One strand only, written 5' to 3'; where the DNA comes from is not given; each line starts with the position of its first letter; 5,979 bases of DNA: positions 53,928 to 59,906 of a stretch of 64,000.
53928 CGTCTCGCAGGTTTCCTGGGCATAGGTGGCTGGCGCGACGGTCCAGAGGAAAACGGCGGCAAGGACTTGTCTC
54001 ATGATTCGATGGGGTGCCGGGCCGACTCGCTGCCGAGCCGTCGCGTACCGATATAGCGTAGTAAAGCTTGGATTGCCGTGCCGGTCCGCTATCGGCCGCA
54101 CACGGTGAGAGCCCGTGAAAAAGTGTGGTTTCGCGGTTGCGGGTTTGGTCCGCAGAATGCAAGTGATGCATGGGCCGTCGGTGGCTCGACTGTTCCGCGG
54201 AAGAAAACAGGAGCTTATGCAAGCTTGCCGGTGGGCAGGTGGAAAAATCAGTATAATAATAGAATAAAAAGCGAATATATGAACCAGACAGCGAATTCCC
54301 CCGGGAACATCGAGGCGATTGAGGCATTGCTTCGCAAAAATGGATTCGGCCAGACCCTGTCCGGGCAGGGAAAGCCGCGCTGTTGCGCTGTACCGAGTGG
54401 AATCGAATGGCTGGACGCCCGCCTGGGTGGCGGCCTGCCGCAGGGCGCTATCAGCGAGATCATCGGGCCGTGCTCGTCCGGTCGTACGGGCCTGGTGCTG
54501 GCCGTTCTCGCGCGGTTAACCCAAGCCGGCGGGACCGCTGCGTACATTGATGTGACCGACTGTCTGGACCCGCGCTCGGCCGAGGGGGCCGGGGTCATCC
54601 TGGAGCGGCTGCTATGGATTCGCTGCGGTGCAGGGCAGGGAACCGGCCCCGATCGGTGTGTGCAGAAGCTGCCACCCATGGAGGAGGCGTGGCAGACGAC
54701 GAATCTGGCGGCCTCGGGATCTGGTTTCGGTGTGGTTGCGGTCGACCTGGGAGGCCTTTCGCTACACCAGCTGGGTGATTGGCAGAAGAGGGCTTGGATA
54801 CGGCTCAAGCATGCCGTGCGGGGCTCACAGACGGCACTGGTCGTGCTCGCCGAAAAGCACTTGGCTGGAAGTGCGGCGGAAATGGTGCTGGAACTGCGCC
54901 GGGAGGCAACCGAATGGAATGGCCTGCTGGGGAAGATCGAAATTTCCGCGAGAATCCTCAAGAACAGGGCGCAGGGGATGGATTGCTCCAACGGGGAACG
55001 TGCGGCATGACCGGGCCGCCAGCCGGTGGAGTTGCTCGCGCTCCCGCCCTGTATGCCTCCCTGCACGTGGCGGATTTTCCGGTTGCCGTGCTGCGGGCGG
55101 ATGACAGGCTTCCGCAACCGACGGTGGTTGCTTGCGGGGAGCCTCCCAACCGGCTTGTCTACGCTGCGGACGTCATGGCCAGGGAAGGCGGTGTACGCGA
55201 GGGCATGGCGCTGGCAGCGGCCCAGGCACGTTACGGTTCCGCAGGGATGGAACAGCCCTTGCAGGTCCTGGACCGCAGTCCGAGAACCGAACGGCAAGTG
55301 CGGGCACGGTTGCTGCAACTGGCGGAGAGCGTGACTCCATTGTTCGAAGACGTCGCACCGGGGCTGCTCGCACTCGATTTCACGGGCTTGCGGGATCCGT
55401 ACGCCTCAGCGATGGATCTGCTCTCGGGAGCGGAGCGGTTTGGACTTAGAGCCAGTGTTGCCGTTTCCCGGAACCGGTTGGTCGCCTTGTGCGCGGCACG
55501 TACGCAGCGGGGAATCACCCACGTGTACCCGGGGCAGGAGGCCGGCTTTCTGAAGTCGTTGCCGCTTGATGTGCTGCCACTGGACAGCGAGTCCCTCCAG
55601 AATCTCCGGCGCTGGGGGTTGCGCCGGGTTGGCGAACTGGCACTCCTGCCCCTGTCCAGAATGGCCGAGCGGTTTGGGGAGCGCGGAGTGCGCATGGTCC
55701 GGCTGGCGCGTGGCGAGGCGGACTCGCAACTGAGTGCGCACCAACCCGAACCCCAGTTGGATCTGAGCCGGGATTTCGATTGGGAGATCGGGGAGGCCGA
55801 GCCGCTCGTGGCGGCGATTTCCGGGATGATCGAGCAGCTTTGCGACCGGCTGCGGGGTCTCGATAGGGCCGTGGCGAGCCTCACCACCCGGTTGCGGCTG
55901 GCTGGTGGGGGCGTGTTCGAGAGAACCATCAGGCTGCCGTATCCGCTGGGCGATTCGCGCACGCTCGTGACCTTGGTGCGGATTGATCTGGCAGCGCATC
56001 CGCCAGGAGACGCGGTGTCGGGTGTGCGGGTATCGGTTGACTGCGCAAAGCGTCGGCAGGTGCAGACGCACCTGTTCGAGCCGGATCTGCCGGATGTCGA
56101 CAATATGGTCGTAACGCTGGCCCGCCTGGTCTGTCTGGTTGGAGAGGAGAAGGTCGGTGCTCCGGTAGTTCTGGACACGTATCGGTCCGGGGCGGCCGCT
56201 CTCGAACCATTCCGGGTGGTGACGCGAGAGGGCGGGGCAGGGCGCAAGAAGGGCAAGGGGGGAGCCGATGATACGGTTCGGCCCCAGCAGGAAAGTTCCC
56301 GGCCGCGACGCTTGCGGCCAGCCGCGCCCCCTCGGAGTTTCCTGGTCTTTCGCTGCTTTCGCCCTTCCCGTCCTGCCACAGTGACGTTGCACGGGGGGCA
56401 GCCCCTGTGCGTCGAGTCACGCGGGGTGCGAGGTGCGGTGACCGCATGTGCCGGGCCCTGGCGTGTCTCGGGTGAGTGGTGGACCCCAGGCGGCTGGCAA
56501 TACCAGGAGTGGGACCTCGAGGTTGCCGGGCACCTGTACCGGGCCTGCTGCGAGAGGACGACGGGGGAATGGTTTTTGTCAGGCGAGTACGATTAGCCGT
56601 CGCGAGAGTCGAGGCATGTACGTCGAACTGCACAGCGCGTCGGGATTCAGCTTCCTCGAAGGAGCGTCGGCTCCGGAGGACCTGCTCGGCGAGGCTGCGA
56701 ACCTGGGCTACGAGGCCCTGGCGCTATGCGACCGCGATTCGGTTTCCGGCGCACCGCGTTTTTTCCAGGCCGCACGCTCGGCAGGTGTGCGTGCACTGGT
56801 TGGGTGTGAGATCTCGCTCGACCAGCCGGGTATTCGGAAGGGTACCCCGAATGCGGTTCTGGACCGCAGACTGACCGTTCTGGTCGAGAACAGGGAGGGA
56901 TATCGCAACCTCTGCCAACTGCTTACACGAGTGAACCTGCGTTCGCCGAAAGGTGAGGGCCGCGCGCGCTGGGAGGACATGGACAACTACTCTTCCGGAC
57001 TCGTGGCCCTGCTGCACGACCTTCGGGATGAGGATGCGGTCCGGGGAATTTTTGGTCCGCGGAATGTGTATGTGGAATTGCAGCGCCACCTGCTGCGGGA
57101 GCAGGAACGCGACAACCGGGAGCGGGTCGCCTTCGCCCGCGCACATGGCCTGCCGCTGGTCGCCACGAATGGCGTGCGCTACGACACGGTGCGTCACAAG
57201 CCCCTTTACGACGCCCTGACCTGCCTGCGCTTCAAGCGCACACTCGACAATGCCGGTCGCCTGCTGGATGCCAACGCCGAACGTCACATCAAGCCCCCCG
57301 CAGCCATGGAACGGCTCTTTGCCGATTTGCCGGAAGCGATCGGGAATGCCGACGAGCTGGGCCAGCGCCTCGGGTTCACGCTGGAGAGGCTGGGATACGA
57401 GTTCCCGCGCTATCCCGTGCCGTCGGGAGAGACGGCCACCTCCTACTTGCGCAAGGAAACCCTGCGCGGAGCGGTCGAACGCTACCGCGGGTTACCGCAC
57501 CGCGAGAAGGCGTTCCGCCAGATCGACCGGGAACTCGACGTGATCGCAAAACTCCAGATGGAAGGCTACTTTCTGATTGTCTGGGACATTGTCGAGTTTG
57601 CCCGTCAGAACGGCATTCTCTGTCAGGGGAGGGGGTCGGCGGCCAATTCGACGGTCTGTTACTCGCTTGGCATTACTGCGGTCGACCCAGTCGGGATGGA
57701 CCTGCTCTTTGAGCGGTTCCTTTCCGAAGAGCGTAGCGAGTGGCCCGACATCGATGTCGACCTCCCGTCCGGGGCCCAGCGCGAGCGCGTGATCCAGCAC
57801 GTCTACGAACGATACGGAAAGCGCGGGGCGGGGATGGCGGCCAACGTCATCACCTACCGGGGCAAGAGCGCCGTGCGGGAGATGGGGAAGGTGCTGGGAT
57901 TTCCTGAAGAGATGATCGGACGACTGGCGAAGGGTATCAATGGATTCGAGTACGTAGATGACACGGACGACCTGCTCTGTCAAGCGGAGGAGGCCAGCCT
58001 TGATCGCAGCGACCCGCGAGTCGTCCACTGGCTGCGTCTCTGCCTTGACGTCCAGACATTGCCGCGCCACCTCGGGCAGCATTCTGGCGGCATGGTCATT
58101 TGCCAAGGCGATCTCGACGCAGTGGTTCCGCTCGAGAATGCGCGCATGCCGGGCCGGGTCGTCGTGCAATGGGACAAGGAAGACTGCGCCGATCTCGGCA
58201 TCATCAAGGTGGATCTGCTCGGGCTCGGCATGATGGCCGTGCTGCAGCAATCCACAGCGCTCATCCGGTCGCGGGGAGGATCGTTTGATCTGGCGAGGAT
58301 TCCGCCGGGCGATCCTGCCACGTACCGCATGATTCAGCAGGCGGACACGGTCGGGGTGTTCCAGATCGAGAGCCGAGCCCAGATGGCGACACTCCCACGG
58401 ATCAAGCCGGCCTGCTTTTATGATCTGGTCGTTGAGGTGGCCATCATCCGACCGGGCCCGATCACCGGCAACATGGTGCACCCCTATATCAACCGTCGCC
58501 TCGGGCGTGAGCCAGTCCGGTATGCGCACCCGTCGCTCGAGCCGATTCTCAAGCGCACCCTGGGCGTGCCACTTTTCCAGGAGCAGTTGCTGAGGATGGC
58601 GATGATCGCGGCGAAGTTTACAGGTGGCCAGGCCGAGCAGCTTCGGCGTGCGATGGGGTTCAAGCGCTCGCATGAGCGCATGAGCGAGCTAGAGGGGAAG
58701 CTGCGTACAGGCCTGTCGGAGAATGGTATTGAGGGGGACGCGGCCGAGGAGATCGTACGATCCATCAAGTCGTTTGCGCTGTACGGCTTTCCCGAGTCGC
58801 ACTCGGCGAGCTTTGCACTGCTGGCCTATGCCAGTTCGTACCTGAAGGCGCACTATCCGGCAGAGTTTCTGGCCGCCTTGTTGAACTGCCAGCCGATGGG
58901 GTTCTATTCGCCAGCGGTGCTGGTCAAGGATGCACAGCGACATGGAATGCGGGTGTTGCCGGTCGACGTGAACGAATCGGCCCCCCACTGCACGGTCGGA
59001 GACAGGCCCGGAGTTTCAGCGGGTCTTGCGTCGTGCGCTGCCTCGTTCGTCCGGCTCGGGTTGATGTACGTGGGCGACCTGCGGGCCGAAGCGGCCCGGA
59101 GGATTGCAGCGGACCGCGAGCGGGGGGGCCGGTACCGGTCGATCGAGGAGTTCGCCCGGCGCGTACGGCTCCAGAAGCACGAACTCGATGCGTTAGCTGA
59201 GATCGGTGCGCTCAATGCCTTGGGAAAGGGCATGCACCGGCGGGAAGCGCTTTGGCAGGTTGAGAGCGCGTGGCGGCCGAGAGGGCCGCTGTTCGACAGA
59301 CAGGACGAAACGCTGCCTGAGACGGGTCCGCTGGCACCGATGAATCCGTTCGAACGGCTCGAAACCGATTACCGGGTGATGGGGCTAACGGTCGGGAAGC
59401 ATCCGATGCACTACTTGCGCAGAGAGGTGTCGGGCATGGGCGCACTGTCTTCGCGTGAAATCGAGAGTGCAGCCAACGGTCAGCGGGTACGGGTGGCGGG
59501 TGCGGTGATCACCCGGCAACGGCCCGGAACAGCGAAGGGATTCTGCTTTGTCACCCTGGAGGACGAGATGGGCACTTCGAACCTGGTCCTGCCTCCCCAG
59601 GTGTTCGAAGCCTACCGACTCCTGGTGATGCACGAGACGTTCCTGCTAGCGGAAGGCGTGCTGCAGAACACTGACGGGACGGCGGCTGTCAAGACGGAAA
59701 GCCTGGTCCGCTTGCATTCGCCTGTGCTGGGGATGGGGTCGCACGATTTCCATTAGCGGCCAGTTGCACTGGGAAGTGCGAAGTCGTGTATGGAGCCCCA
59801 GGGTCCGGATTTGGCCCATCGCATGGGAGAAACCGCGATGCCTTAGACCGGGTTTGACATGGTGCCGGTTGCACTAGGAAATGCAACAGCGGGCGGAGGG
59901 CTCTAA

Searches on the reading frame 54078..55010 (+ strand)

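Call 81: search_protein_families(library=pfam, proteins=[window:54078-55010:+], max_evalue=0.00001)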
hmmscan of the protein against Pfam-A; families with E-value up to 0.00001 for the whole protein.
window:54078-55010:+ (310 aa): 1 family
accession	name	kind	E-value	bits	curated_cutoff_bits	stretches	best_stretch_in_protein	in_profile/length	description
PF00154.27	RecA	-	3.6e-15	56.6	27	1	94-181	22-110/262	recA bacterial DNA recombination protein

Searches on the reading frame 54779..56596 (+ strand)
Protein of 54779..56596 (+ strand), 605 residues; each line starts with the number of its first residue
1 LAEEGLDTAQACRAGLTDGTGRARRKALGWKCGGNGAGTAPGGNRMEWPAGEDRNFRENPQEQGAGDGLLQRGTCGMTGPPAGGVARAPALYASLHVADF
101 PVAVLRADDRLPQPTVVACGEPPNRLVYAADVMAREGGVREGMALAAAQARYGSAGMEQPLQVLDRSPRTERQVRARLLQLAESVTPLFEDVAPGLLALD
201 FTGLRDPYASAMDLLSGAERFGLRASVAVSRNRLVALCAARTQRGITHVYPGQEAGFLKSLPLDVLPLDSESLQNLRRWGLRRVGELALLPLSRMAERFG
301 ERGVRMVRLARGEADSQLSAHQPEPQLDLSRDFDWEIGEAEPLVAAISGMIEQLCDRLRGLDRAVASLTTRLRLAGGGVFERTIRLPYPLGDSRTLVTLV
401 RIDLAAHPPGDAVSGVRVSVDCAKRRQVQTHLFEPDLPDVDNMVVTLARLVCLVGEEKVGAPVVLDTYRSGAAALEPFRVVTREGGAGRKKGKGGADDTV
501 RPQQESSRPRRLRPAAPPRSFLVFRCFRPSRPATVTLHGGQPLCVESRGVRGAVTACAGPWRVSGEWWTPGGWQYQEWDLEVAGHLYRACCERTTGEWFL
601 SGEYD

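Call 81: search_protein_families(library=pfam, proteins=[window:54779-56596:+], max_evalue=0.00001)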
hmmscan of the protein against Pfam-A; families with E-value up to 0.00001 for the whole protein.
window:54779-56596:+ (605 aa): 1 family
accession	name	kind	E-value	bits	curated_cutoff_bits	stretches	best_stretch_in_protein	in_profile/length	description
PF00817.25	IMS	-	1.6e-10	41.5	23.2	1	98-240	4-147/148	impB/mucB/samB family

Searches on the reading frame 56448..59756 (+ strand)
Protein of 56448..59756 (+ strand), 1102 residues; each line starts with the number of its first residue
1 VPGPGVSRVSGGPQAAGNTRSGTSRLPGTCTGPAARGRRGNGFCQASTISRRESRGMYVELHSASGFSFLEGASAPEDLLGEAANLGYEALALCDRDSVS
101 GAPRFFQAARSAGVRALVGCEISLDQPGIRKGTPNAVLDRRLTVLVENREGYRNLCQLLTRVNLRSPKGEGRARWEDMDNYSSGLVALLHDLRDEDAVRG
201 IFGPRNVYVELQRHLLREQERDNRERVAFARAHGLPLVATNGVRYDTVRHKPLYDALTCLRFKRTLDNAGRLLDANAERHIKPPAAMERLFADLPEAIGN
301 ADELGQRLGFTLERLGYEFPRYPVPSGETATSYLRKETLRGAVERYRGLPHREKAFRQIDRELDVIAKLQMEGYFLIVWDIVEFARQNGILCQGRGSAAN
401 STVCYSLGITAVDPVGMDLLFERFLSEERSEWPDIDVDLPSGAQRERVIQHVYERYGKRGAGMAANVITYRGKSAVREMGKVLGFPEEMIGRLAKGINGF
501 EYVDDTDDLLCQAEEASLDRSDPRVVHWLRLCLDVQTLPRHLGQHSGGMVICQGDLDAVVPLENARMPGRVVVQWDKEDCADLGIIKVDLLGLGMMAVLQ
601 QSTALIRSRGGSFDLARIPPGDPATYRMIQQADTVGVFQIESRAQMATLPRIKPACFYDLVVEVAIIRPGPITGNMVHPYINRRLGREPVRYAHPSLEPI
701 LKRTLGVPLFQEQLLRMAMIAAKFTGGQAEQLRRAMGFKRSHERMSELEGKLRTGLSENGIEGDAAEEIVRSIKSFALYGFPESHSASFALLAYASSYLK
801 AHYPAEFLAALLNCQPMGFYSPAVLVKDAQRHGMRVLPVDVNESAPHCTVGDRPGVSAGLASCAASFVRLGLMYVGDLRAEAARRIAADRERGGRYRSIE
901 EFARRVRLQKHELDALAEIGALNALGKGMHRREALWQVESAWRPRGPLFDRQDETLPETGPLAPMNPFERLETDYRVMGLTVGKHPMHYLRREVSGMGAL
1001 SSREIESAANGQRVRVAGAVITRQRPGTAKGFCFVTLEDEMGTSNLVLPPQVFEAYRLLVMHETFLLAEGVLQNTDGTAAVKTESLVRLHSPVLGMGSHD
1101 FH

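Call 81: search_protein_families(library=pfam, proteins=[window:56448-59756:+], max_evalue=0.00001)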
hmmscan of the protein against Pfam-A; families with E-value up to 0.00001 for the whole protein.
window:56448-59756:+ (1102 aa): 5 families
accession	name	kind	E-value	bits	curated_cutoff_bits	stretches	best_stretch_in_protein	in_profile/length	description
PF07733.18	DNA_pol3_alpha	-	4.7e-79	266.1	23.9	1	332-592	1-260/260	Bacterial DNA polymerase III alpha NTPase domain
PF17657.6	DNA_pol3_finger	-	9.9e-53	178.3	22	1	596-760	2-166/166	Bacterial DNA polymerase III alpha subunit finger domain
PF02811.25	PHP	-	3.6e-22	79.9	26.4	1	60-190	1-123/164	PHP domain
PF14579.12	HHH_6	-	1.8e-19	70.1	25.6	1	833-933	1-89/90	Helix-hairpin-helix motif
PF01336.31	tRNA_anti-codon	-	1.4e-06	28.6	27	1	1014-1081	1-67/75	OB-fold nucleic acid binding domain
